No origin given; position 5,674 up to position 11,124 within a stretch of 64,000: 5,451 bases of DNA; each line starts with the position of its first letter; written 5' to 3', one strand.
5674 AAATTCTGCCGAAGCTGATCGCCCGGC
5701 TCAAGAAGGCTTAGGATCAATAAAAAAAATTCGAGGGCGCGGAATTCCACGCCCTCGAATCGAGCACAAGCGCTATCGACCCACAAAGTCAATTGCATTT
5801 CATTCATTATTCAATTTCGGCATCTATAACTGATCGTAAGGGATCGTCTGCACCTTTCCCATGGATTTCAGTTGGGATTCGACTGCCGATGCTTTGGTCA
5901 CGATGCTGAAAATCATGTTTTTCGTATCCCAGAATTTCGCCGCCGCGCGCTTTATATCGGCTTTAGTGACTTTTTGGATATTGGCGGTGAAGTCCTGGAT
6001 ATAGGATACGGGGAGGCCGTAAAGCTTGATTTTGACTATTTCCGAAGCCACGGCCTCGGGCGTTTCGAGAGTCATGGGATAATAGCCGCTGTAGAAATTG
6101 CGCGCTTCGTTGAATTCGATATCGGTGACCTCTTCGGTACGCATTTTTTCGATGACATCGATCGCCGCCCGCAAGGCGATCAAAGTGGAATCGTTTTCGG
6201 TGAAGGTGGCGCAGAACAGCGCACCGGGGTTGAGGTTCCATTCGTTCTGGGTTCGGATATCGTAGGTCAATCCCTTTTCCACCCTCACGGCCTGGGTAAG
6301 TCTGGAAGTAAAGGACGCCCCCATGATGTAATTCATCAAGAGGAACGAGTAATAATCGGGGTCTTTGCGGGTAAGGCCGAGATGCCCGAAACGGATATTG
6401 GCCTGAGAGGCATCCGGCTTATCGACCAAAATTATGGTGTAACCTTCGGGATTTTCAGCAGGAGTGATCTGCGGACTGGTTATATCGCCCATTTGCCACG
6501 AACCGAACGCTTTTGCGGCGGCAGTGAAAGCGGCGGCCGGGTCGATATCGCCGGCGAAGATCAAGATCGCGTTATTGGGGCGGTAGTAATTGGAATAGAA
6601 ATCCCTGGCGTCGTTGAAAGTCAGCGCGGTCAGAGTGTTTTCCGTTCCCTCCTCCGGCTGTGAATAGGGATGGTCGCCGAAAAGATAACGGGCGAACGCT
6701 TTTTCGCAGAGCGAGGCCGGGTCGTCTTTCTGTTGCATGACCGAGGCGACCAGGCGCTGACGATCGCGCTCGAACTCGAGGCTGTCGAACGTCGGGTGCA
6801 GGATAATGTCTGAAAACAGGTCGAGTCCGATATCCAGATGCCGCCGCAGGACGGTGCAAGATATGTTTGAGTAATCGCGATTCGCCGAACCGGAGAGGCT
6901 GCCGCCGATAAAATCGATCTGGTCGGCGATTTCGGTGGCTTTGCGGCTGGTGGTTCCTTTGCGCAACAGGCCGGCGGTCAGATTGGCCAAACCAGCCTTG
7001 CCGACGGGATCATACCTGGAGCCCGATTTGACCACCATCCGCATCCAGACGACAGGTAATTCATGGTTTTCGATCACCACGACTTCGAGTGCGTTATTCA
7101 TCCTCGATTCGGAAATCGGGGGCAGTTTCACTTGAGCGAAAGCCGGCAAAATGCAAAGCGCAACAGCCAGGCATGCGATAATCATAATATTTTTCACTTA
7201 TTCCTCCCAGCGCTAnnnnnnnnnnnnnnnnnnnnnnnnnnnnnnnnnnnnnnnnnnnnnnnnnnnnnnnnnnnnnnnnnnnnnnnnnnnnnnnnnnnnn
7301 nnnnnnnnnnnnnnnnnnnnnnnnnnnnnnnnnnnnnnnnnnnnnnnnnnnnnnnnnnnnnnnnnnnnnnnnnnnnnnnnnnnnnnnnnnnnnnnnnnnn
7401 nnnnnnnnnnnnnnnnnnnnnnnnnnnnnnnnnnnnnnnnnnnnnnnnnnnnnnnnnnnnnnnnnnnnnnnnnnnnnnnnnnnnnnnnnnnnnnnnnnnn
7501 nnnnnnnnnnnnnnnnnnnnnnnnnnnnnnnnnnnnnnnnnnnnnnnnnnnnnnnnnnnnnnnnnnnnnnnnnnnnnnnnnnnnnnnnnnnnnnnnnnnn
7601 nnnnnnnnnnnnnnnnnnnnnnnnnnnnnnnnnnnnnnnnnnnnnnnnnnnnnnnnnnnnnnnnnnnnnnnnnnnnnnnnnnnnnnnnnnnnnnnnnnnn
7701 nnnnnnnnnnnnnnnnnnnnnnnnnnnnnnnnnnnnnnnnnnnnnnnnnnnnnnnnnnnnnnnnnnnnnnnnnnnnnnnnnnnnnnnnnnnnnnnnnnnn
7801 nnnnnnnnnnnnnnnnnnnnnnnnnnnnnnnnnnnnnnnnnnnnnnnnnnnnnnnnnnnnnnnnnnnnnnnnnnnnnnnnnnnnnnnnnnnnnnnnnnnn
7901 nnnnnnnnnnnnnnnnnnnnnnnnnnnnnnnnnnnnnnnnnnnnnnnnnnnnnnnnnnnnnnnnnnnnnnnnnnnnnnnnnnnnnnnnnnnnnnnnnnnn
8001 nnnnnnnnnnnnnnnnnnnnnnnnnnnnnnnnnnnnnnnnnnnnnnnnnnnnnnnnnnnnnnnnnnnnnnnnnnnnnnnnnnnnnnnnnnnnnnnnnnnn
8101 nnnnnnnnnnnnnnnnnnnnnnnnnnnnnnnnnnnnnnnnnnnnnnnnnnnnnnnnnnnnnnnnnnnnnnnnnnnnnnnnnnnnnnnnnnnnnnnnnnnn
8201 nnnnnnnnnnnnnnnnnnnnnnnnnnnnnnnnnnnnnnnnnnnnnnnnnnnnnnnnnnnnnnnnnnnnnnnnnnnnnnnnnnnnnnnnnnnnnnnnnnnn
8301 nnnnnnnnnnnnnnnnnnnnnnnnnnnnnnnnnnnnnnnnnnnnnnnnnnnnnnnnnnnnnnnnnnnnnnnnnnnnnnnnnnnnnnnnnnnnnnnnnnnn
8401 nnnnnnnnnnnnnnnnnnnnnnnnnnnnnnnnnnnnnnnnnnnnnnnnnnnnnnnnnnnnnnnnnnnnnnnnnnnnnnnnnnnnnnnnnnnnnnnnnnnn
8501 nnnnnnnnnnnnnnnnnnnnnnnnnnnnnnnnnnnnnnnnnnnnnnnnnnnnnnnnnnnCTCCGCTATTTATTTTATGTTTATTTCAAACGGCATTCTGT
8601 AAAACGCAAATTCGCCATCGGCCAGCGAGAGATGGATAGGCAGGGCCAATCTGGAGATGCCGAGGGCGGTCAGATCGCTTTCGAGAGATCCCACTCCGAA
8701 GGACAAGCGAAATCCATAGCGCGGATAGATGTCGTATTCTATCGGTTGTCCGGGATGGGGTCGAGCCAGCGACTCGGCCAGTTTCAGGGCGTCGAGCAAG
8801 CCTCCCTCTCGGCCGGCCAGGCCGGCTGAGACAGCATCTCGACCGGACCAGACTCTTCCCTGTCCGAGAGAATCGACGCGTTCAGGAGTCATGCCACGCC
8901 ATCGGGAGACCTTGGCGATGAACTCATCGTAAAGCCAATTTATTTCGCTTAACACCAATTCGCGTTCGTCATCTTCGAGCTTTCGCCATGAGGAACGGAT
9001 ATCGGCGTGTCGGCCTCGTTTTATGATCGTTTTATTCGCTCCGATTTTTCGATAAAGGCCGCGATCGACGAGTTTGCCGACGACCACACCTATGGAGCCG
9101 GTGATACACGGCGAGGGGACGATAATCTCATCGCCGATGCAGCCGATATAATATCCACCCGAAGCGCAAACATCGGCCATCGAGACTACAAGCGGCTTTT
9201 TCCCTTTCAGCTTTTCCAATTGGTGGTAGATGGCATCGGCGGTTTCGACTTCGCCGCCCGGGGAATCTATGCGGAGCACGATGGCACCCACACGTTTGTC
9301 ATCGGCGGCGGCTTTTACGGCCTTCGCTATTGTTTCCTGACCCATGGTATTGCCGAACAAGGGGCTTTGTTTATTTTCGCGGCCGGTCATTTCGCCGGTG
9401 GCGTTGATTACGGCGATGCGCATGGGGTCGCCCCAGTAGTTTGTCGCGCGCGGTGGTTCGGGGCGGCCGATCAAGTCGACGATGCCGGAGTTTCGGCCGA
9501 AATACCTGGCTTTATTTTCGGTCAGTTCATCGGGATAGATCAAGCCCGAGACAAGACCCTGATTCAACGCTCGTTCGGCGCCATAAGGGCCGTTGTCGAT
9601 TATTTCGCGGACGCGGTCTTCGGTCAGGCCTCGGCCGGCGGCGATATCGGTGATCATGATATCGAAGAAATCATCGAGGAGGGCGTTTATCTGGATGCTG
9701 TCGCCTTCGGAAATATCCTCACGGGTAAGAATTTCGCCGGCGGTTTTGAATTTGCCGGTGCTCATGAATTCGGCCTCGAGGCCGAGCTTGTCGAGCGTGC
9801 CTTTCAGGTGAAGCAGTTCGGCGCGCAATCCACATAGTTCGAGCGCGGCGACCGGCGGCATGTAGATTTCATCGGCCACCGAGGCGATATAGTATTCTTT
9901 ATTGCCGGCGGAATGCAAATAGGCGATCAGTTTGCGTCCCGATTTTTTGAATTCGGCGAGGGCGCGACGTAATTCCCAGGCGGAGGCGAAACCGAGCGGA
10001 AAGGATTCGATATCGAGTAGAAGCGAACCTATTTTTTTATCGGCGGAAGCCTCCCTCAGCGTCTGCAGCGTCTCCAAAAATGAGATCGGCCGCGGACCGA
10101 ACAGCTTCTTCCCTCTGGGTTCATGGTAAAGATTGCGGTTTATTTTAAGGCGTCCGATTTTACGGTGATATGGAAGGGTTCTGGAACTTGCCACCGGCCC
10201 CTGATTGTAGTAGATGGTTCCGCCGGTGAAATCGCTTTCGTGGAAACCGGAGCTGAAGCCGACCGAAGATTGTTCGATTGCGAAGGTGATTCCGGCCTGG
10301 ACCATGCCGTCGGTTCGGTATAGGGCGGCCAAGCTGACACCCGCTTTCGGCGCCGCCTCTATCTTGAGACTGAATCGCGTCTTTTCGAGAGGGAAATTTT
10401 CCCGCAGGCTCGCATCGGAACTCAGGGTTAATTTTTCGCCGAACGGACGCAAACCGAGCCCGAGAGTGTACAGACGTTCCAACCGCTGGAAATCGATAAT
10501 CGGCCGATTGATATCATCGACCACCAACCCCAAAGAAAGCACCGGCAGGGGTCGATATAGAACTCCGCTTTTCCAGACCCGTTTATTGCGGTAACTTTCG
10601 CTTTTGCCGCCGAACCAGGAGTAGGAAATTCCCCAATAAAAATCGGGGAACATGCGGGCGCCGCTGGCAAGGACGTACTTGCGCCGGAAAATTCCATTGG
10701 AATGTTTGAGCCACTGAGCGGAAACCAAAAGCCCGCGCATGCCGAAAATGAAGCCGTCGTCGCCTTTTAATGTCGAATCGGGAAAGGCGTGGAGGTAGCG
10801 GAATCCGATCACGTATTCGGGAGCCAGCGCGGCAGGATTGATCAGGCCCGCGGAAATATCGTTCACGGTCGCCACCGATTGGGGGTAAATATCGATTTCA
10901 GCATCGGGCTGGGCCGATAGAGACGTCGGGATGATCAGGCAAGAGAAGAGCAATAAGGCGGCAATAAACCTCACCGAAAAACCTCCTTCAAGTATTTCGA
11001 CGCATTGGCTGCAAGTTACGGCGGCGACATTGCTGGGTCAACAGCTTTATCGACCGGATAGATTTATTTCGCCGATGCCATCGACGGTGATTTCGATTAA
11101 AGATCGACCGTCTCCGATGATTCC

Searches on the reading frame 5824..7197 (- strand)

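Call 79: search_protein_families(library=pfam, proteins=[window:5824-7197:-], max_evalue=0.00001)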
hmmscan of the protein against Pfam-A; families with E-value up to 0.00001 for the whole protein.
window:5824-7197:- (457 aa): 2 families
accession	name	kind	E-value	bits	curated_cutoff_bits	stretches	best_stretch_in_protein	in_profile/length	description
PF05193.26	Peptidase_M16_C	-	1.8e-31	109.8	23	1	192-367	2-179/181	Peptidase M16 inactive domain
PF00675.25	Peptidase_M16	-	8.9e-19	68.3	22.3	1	39-181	2-144/149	Insulinase (Peptidase family M16)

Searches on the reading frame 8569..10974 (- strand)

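Call 79: search_protein_families(library=pfam, proteins=[window:8569-10974:-], max_evalue=0.00001)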
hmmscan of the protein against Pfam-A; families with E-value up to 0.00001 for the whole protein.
window:8569-10974:- (801 aa): 2 families
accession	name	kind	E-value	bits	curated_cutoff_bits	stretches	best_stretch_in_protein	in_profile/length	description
PF01343.23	Peptidase_S49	-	2.9e-59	199.9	24.9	2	588-737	2-151/154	Peptidase family S49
PF25145.1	NfeD1b_N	-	4.6e-08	33.3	40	0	549-630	19-97/189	NfeD1b, N-terminal domain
